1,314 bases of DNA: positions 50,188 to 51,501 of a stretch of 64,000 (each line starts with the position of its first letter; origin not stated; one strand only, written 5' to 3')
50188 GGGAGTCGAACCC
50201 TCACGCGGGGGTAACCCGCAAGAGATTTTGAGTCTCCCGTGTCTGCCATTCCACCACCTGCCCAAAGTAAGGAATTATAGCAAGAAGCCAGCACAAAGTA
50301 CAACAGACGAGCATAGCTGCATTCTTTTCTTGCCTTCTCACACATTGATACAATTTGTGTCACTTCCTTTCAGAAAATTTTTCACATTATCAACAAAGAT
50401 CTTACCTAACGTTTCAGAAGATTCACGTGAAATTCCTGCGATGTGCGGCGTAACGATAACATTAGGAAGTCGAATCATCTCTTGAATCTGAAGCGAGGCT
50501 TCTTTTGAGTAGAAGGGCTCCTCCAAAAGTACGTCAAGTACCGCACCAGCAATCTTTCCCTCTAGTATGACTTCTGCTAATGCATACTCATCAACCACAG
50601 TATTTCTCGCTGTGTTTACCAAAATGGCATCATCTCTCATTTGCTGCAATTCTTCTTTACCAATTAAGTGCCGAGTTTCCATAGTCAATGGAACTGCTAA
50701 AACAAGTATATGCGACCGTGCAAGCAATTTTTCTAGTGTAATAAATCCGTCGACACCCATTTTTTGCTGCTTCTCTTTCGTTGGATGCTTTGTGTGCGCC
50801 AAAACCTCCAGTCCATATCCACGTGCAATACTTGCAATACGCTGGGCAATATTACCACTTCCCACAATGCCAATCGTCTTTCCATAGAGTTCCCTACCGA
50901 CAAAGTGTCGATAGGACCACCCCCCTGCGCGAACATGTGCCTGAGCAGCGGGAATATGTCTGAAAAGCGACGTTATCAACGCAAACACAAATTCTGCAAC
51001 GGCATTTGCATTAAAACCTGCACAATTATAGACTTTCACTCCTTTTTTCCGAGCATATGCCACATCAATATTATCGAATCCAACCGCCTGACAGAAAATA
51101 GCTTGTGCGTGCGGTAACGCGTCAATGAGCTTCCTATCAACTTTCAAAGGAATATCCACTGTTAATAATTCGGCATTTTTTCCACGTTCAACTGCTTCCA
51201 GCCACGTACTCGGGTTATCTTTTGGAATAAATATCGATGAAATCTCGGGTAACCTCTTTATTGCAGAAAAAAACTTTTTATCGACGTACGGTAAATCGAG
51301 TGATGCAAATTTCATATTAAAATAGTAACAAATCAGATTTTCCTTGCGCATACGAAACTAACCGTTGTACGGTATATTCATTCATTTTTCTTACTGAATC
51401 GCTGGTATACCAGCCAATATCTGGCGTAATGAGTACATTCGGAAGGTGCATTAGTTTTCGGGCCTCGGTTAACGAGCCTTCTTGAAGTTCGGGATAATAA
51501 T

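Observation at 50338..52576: Transcription-factor-like fusion: winged HTH plus catalytically dead 2-hydroxyacid-dehydrogenase domain, adjacent to its active paralog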

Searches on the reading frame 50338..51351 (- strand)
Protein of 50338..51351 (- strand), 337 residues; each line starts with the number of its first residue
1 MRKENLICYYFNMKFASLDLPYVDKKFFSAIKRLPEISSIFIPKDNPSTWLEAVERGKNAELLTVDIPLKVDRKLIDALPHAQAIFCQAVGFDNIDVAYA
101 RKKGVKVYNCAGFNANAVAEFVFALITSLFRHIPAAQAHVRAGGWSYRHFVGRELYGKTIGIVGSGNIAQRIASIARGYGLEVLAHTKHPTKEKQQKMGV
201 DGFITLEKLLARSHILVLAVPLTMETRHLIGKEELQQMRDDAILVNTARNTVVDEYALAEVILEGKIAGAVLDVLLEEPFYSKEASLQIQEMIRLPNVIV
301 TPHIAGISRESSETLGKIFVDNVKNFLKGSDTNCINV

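Call 3: search_protein_families(library=pfam, proteins=[window:50338-51351:-], max_evalue=1)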
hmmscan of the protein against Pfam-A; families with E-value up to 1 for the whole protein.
window:50338-51351:- (337 aa): 6 families
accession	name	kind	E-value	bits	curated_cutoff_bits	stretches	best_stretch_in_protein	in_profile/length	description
PF02826.25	2-Hacid_dh_C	-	6.5e-54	182.4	25.1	1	123-305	1-178/178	D-isomer specific 2-hydroxyacid dehydrogenase, NAD binding domain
PF00389.36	2-Hacid_dh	-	4.2e-21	75.5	24.6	1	52-336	32-134/134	D-isomer specific 2-hydroxyacid dehydrogenase, catalytic domain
PF03807.23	F420_oxidored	-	3.2e-05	24.9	21.6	1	159-225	1-72/94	NADP oxidoreductase coenzyme F420-dependent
PF00670.27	AdoHcyase_NAD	-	7.2e-05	23.4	27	1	156-248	22-110/162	S-adenosyl-L-homocysteine hydrolase, NAD binding domain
PF03446.21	NAD_binding_2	-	0.09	13.2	21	1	159-255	1-100/161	NAD binding domain of 6-phosphogluconate dehydrogenase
PF07991.19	KARI_N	-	0.11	12.5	20.6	1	155-244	2-91/165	Acetohydroxy acid isomeroreductase, NADPH-binding domain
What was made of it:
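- Checked: The score is 21.6 bits in the full protein, just under the cut-off of 22 (call 3).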

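Call 4: search_protein_families(library=ncbifam, proteins=[window:50338-51351:-], max_evalue=1)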
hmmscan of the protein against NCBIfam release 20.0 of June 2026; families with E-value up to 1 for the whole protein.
window:50338-51351:- (337 aa): 30 families (the best 25 are shown)
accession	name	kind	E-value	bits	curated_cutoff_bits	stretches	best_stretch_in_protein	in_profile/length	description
TIGR01327.1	PGDH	equivalog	1.2e-66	225.6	454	1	56-333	37-308/525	phosphoglycerate dehydrogenase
NF009714.1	PRK13243.1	equivalog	9.5e-66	222.4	455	1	53-330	39-316/332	glyoxylate reductase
NF005069.0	PRK06487.1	equivalog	5.1e-59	199.9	448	1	53-335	42-319/320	2-hydroxyacid dehydrogenase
NF008759.0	PRK11790.1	equivalog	2.6e-53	181.2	404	1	58-336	53-327/410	phosphoglycerate dehydrogenase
NF006263.0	PRK08410.1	equivalog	8e-52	176.5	389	1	52-329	35-309/311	D-2-hydroxyacid dehydrogenase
NF005387.0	PRK06932.1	equivalog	9.5e-49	166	492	1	51-328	36-311/314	2-hydroxyacid dehydrogenase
NF011938.0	PRK15409.1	equivalog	2.1e-45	155.2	492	1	69-336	54-319/324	glyoxylate/hydroxypyruvate reductase GhrB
NF000492.1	vanH_gen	exception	2.4e-42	145.1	540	1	63-309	46-293/312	D-lactate dehydrogenase VanH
NF041369.1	Dhydh_Halo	equivalog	2.2e-40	138.8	400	1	81-331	55-299/305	D-2-hydroxyacid dehydrogenase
NF001309.0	PRK00257.1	equivalog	3.1e-38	131.8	434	1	58-325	36-276/379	4-phosphoerythronate dehydrogenase PdxB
NF000371.1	vanH_Agroup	exception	3.8e-33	115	700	1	85-307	75-296/322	VanH-A/VanH-Pt family D-lactate dehydrogenase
NF000004.1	vanH-D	exception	9e-33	113.7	550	1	71-327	60-310/323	D-lactate dehydrogenase VanH-D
NF005027.0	PRK06436.1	equivalog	6.3e-32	110.9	261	1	88-335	56-288/303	2-hydroxyacid dehydrogenase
NF005750.0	PRK07574.1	equivalog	3.5e-31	108.6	329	1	76-314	109-344/386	NAD-dependent formate dehydrogenase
NF000128.1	vanH-Sc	exception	2.8e-29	102.3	650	1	81-307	84-311/337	D-lactate dehydrogenase VanH-Sc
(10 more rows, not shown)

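Call 31: search_solved_structures(query=window:50338-51315:-, max_evalue=1e-20, show_alignments=1)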
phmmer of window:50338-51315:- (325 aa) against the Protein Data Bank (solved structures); distinct sequences matched with E-value up to 1e-20: 117 (the best 60 are shown).
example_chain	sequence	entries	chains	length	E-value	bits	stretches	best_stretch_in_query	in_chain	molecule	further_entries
6bii_A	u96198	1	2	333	6e-53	183.2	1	42-317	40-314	Glyoxylate reductase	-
5aov_A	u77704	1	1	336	2.7e-52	181.1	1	41-318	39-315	GLYOXYLATE REDUCTASE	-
2dbq_A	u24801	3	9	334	8.8e-52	179.4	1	43-318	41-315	Glyoxylate reductase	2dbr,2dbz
1wwk_A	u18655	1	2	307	2.3e-50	174.8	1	41-317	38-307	phosphoglycerate dehydrogenase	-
5tx7_A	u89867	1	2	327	9.5e-43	149.7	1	28-324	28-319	D-isomer specific 2-hydroxyacid dehydrogenase family protein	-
3kb6_A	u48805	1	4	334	4.2e-42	147.6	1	45-318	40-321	D-lactate dehydrogenase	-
3ddn_A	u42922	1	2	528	6.3e-41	143.7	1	47-318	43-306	D-3-phosphoglycerate dehydrogenase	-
1ygy_A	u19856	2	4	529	6.7e-41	143.7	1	47-318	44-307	D-3-phosphoglycerate dehydrogenase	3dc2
3k5p_A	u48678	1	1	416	1.1e-39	139.7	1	57-307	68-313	D-3-phosphoglycerate dehydrogenase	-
2cuk_A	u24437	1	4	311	1.3e-39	139.4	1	42-319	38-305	glycerate dehydrogenase/glyoxylate reductase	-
2d0i_A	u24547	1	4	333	1.6e-38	135.9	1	53-318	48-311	dehydrogenase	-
5z20_A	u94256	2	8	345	2.7e-38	135.1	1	71-322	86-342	D-lactate dehydrogenase (Fermentative)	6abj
9m0t_A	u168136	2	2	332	9.8e-38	133.3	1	56-301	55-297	Probable 2-ketogluconate reductase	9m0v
3wnv_A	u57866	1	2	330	2.3e-37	132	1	59-316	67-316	glyoxylate reductase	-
8i5z_A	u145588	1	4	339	6.2e-37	130.6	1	41-317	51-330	D-isomer specific 2-hydroxyacid dehydrogenase NAD-binding protein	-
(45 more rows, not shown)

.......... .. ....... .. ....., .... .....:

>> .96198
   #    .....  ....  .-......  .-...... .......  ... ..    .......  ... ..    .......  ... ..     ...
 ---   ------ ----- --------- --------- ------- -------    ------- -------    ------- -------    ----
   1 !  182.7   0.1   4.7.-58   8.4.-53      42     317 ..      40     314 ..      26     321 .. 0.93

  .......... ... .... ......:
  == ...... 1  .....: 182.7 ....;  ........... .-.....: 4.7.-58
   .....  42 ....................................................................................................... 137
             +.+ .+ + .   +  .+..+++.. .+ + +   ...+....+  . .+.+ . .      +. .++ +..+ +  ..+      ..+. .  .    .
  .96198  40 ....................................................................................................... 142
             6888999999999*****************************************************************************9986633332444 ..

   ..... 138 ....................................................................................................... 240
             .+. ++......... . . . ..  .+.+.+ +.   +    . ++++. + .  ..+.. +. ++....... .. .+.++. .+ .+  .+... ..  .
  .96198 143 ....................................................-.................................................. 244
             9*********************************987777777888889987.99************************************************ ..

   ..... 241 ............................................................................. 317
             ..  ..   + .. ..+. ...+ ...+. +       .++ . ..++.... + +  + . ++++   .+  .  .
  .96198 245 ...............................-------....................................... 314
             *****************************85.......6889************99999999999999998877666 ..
